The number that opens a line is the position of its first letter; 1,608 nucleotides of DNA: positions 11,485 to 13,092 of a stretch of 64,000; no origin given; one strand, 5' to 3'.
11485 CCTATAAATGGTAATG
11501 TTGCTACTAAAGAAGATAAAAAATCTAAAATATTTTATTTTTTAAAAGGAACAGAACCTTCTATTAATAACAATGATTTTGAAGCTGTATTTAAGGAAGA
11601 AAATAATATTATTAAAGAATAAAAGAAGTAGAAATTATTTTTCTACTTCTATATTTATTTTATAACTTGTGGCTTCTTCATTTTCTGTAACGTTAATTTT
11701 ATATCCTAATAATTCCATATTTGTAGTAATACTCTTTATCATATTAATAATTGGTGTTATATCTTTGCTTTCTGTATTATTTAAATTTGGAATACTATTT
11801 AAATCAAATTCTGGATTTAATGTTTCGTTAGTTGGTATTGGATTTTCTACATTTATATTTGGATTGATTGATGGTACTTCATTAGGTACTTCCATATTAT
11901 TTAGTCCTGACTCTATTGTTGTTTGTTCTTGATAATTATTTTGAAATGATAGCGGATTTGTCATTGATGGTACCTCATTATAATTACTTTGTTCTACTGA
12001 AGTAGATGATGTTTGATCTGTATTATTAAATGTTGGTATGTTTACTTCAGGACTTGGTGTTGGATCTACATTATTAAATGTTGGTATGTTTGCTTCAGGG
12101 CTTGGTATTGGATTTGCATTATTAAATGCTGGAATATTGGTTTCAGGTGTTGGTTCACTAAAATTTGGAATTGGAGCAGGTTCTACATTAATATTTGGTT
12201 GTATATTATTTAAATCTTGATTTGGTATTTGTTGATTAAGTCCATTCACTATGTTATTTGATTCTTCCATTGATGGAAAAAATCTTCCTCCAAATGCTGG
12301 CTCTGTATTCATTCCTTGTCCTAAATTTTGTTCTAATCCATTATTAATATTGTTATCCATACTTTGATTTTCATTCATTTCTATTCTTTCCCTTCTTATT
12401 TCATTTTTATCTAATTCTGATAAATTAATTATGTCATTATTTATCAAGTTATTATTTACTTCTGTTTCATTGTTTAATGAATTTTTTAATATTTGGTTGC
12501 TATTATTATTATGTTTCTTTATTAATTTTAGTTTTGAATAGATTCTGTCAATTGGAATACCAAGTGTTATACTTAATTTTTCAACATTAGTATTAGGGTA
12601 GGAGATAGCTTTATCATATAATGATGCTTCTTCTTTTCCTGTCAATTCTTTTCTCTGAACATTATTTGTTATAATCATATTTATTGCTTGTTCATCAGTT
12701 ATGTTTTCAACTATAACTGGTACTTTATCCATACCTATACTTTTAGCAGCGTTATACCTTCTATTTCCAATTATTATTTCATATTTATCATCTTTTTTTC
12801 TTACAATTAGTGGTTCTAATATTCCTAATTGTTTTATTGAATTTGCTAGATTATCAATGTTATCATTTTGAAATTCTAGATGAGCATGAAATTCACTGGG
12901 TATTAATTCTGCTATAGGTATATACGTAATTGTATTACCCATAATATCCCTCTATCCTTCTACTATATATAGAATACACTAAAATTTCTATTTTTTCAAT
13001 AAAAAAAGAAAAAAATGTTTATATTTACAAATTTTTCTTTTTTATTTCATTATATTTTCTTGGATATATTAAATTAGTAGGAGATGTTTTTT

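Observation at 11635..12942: Degenerate ParB/Noc-like protein with GNRR in place of GERR and an approximately 200-aa Pro/Asn-rich repetitive tail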

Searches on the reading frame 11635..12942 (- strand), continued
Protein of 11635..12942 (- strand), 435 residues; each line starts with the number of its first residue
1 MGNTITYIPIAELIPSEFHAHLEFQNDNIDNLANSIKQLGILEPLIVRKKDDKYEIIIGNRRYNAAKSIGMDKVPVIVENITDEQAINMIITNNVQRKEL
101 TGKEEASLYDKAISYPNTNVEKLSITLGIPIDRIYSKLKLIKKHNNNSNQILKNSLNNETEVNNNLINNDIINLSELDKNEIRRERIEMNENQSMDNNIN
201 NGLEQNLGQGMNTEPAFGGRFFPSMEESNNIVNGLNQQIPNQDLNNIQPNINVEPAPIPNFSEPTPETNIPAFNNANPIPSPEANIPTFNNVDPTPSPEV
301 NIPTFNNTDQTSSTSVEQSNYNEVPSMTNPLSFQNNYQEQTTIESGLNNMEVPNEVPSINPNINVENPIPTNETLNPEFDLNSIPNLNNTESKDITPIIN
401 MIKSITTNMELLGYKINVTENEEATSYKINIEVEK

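Call 42: predict_structure(alignment_id=A1)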
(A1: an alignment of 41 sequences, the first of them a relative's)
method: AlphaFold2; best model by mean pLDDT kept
length: 435 residues; sequences in the alignment: 41
mean_pLDDT: 60.5   pTM: 0.38
mean pLDDT of the five models: 60.5, 59.3, 59.0, 56.2, 56.1
residues with pLDDT >= 90: 66; 70-90: 107; 50-70: 47; < 50: 215
segments of 3 or more residues with pLDDT < 50: 149-169, 191-213, 216-219, 223-255, 257-281, 283-294, 296-315, 317-390
pLDDT, mean of each block of 10 residues (from residue 1): 80 83 68 90 92 91 91 94 89 83 87 88 90 91 60 41 41 54 53 41 36 46 46 40 38 45 42 37 38 43 36 43 44 38 35 37 37 36 41 75 81 85 83 83
secondary structure, 60 per line:
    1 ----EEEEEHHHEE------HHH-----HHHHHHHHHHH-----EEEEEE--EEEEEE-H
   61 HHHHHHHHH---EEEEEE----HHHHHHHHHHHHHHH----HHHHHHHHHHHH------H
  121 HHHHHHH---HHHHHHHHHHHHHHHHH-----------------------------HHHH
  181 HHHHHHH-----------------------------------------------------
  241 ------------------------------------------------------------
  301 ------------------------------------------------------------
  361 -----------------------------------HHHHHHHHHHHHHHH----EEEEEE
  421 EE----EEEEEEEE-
elements in order: E5-9 H29-39 E45-50 E53-58 H60-69 E73-78 H83-97 H102-113 H120-127 H131-147 H177-187 H396-410 E415-422 E427-434
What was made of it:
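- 12655..12933 (-): ParB N-terminal (CTPase-fold) domain, residues 4-96. AlphaFold2 pLDDT is mostly 80-94 (call 42).
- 12502..12585 (-): Helix-turn-helix (residues 120-147). The rest of the ParB/Noc DNA-binding domain (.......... and following helices) is absent. AlphaFold2 helices 120-127 and 131-147 (call 42).
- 11773..12498 (-): Intrinsically disordered, acidic Asn/Pro/Gln-rich linker (residues 149-390). AlphaFold2 pLDDT is below 50 for most of this stretch (call 42).
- Checked: End module: it is predicted as helix-strand-strand with pLDDT 75-85 (call 42).
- Residues 1-147 are folded, 149-390 are largely disordered, and the C-terminal domain is folded (call 42). The motif is flanked by Pro and contains Gly-Gly, and AlphaFold2 predicts no helix there (call 42).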

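Call 46: fold_search(model_id=the predicted structure, library=pdb)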
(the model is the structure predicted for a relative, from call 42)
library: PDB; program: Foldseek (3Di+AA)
matches with E <= 10: 261; with E <= 0.001: 44
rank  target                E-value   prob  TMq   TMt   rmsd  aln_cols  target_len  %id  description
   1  7nfu_B                2.4e-12  1.00  0.28  0.54   3.4       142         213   34  Crystal structure of C-terminally truncated Geobacillus thermoleovorans nucleoid occlusion protein Noc (released 2021-02-17)
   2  7nfu_A                2.4e-12  1.00  0.28  0.51   3.5       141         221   35  Crystal structure of C-terminally truncated Geobacillus thermoleovorans nucleoid occlusion protein Noc (released 2021-02-17)
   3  7bnk_A                1.5e-11  1.00  0.21  0.47  14.5       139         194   30  Crystal structure of ParB from Myxococcus xanthus bound to CDP and Monothiophosphate (released 2021-09-08)
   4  7bnk_B                3.8e-11  1.00  0.21  0.47  14.5       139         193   30  Crystal structure of ParB from Myxococcus xanthus bound to CDP and Monothiophosphate (released 2021-09-08)
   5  6sdk_B                4.5e-11  1.00  0.21  0.46  14.5       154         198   34  Crystal structure of bacterial ParB dimer bound to CDP (released 2019-10-23)
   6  7bnr_A                4.8e-11  1.00  0.21  0.46  14.6       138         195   30  Crystal structure of a ParB Q52A mutant from Myxococcus xanthus bound to CTPyS (released 2021-09-08)
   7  7ol9_B                6.5e-11  1.00  0.21  0.43  12.8       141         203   32  Crystal structure of C-terminally truncated Bacillus subtilis nucleoid occlusion protein (Noc) complexed to the Noc-bi (released 2022-03-09)
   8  6sdk_A                8.7e-11  1.00  0.22  0.46  14.6       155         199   34  Crystal structure of bacterial ParB dimer bound to CDP (released 2019-10-23)
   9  7o0n_A                1.2e-10  1.00  0.21  0.45  14.6       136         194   31  Crystal structure of a ParB E93A mutant from Myxococcus xanthus bound to CDP and monothiophosphate (released 2021-09-15)
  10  7ng0                  1.8e-10  1.00  0.21  0.45  14.7       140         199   35  Crystal structure of N- and C-terminally truncated Geobacillus thermoleovorans nucleoid occlusion protein Noc (released 2021-02-17)
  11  7bnr_B                2.5e-10  1.00  0.21  0.45  14.7       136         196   31  Crystal structure of a ParB Q52A mutant from Myxococcus xanthus bound to CTPyS (released 2021-09-08)
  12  7bm8_A                2.8e-10  1.00  0.21  0.49  14.4       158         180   26  Crystal structure of the C-terminally truncated chromosome-partitioning protein ParB from Caulobacter crescentus compl (released 2021-04-28)
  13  7ol9_A                2.8e-10  1.00  0.17  0.36  13.7       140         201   32  Crystal structure of C-terminally truncated Bacillus subtilis nucleoid occlusion protein (Noc) complexed to the Noc-bi (released 2022-03-09)
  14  6t1f_C                6.1e-10  1.00  0.18  0.38  11.8       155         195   26  Crystal structure of the C-terminally truncated chromosome-partitioning protein ParB from Caulobacter crescentus compl (released 2020-10-14)
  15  6t1f_A                1.0e-09  1.00  0.18  0.37  11.6       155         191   26  Crystal structure of the C-terminally truncated chromosome-partitioning protein ParB from Caulobacter crescentus compl (released 2020-10-14)
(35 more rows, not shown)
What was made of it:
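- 12655..12933 (-): Foldseek best hit is 7NFU Noc, E 2.4e-12 (call 46).
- On ParB/Srx superfamily (Pfam PF02195 ParB_N): Foldseek hits to Noc and ParB at E 1e-10 to 1e-12 (call 46).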

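Call 47: list_cluster_members(proteins=[P0070, P0060, P0058, P0073, P0062, P0075, P0010, P0046, P0035, P0074])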
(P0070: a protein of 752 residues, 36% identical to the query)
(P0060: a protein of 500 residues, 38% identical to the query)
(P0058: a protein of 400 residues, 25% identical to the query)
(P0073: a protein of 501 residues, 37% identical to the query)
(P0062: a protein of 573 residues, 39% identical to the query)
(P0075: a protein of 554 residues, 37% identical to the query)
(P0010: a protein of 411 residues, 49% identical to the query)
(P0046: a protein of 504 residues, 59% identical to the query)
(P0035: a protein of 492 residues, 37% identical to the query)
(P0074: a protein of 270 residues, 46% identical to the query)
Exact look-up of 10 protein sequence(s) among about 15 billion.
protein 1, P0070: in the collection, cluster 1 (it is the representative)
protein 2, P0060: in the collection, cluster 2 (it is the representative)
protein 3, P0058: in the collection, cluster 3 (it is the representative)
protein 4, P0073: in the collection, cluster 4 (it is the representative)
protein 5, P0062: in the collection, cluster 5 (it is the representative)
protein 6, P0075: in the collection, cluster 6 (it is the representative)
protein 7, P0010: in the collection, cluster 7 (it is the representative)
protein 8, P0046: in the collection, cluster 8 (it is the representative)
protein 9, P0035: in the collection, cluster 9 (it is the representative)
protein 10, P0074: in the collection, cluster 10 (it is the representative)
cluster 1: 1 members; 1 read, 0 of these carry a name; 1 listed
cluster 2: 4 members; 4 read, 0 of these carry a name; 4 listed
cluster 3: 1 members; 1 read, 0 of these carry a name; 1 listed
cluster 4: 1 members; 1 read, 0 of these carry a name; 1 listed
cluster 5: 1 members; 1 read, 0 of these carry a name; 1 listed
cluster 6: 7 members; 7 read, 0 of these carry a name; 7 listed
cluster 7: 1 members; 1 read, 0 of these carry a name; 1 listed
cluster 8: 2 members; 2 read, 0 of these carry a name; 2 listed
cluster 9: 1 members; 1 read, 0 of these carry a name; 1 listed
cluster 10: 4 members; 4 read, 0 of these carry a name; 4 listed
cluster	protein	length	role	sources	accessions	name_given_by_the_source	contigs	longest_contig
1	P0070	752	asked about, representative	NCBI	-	-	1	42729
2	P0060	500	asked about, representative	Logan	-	-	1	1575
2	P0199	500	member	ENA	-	-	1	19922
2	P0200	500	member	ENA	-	-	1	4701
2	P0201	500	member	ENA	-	-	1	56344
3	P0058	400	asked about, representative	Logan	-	-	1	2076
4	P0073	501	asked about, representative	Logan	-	-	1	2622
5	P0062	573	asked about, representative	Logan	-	-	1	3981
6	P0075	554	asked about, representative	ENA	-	-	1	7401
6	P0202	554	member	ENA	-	-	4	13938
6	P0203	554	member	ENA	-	-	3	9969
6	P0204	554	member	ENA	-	-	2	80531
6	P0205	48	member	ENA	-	-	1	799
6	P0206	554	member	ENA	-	-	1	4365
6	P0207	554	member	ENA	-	-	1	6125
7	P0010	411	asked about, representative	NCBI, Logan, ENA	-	-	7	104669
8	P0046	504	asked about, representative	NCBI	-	-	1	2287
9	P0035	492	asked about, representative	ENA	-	-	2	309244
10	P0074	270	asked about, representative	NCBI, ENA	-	-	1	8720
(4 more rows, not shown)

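Call 49: find_encoding_contigs(protein=P0048, flank=5000, max_places=3)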
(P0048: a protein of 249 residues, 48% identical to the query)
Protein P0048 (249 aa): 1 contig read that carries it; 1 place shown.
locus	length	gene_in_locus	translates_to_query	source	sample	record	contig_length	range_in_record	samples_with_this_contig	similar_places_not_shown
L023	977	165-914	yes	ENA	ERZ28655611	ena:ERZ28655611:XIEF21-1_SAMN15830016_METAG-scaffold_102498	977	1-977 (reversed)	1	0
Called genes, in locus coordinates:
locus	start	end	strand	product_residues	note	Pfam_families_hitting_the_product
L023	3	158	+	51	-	?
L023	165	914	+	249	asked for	-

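Call 59: find_encoding_contigs(protein=P0060, flank=6000, max_places=2)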
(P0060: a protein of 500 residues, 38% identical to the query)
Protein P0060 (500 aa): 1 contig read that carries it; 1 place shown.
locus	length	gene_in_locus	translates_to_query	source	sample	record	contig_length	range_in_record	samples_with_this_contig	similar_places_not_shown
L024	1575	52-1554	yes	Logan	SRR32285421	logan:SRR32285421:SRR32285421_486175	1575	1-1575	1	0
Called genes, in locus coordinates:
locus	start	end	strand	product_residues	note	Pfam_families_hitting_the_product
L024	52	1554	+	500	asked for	PF02195:ParB_N, PF17762:HTH_ParB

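Call 60: find_encoding_contigs(protein=P0070, flank=6000, max_places=2)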
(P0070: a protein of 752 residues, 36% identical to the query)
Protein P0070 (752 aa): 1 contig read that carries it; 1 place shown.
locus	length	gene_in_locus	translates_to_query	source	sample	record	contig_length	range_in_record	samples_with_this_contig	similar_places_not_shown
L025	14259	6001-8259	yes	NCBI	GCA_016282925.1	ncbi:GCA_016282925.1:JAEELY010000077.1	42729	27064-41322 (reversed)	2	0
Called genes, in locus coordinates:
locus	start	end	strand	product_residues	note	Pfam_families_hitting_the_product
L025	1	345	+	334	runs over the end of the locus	PF02096:60KD_IMP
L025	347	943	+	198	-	PF07650:KH_2 (weak), PF13083:KH_KhpA-B, PF01424:R3H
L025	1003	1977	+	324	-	PF01515:PTA_PTB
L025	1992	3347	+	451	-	PF10396:TrmE_N, PF00350:Dynamin_N (faint), PF12631:MnmE_helical, PF01926:MMR_HSR1, PF02421:FeoB_N, PF04548:AIG1 (weak)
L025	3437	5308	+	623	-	PF00890:FAD_binding_2 (faint), PF01134:GIDA, PF12831:FAD_oxidored (weak), PF21680:GIDA_C_1st, PF13932:SAM_GIDA_C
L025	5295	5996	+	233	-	PF02527:GidB, PF13847:Methyltransf_31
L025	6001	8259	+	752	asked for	PF02195:ParB_N, PF17762:HTH_ParB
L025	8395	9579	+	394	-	-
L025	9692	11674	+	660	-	PF04851:ResIII, PF00270:DEAD (faint), PF17757:UvrB_inter, PF27431:UvrB_3rd, PF21090:P-loop_SecA (faint), PF00271:Helicase_C, PF12344:UvrB, PF02151:UVR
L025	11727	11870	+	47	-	-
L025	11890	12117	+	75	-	-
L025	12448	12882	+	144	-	PF04020:Phage_holin_4_2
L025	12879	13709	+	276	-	PF01790:LGT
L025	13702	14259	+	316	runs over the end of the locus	PF01933:CofD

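Call 81: search_protein_families(library=ncbifam, proteins=[L013:9989-11701:+], max_evalue=1)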
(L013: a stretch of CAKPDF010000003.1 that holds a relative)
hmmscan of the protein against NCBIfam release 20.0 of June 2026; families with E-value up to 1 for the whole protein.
L013:9989-11701:+ (571 aa): 9 families
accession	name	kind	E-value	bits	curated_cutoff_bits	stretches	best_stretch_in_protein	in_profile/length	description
TIGR04285.1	nucleoid_noc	exception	1.7e-84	283.2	315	2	6-250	1-244/255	nucleoid occlusion protein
TIGR00180.1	parB_part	domain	2.3e-52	177.4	58.45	1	5-182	3-185/186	ParB/RepB/Spo0J family partition protein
TIGR03734.1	PRTRC_parB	hypoth_equivalog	1.4e-37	129.5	278.6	1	21-201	7-191/555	PRTRC system ParB family protein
TIGR03454.1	partition_RepB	equivalog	7.1e-15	55.2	201.5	1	3-142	60-200/325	plasmid partitioning protein RepB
NF010406.0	PRK13832.1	subfamily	4.4e-13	48.6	640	1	23-182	21-182/578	plasmid partitioning protein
NF010440.0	PRK13866.1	equivalog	1.6e-07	30.8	522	1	28-119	87-180/336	plasmid partitioning protein RepB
NF053625.1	SerKinSerKArch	equivalog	1e-05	24.8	380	1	7-82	11-89/244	ADP-dependent L-serine kinase SerK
NF033589.0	staphy_B_SbnI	equivalog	0.017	14.5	350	1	18-81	14-79/254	bifunctional transcriptional regulator/O-phospho-L-serine synthase SbnI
NF010252.0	PRK13698.1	equivalog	0.046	12.6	274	1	27-202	85-264/323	ParB/RepB/Spo0J family plasmid partition protein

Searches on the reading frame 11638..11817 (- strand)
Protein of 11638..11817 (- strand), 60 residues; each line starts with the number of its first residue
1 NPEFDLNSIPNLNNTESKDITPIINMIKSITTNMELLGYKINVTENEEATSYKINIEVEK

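Call 81: search_protein_families(library=ncbifam, proteins=[window:11638-11817:-], max_evalue=1)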
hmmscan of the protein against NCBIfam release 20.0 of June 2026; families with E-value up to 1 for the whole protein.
window:11638-11817:- (60 aa): 1 family
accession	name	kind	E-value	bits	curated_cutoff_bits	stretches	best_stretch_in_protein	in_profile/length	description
TIGR04285.1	nucleoid_noc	exception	0.024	14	315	1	15-60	210-255/255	nucleoid occlusion protein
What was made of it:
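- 11638..11766 (-): Noc-type C-terminal domain (residues 393-435), helix-strand-strand, presumed dimerisation module. It matches TIGR04285 positions 210-255 (call 81).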
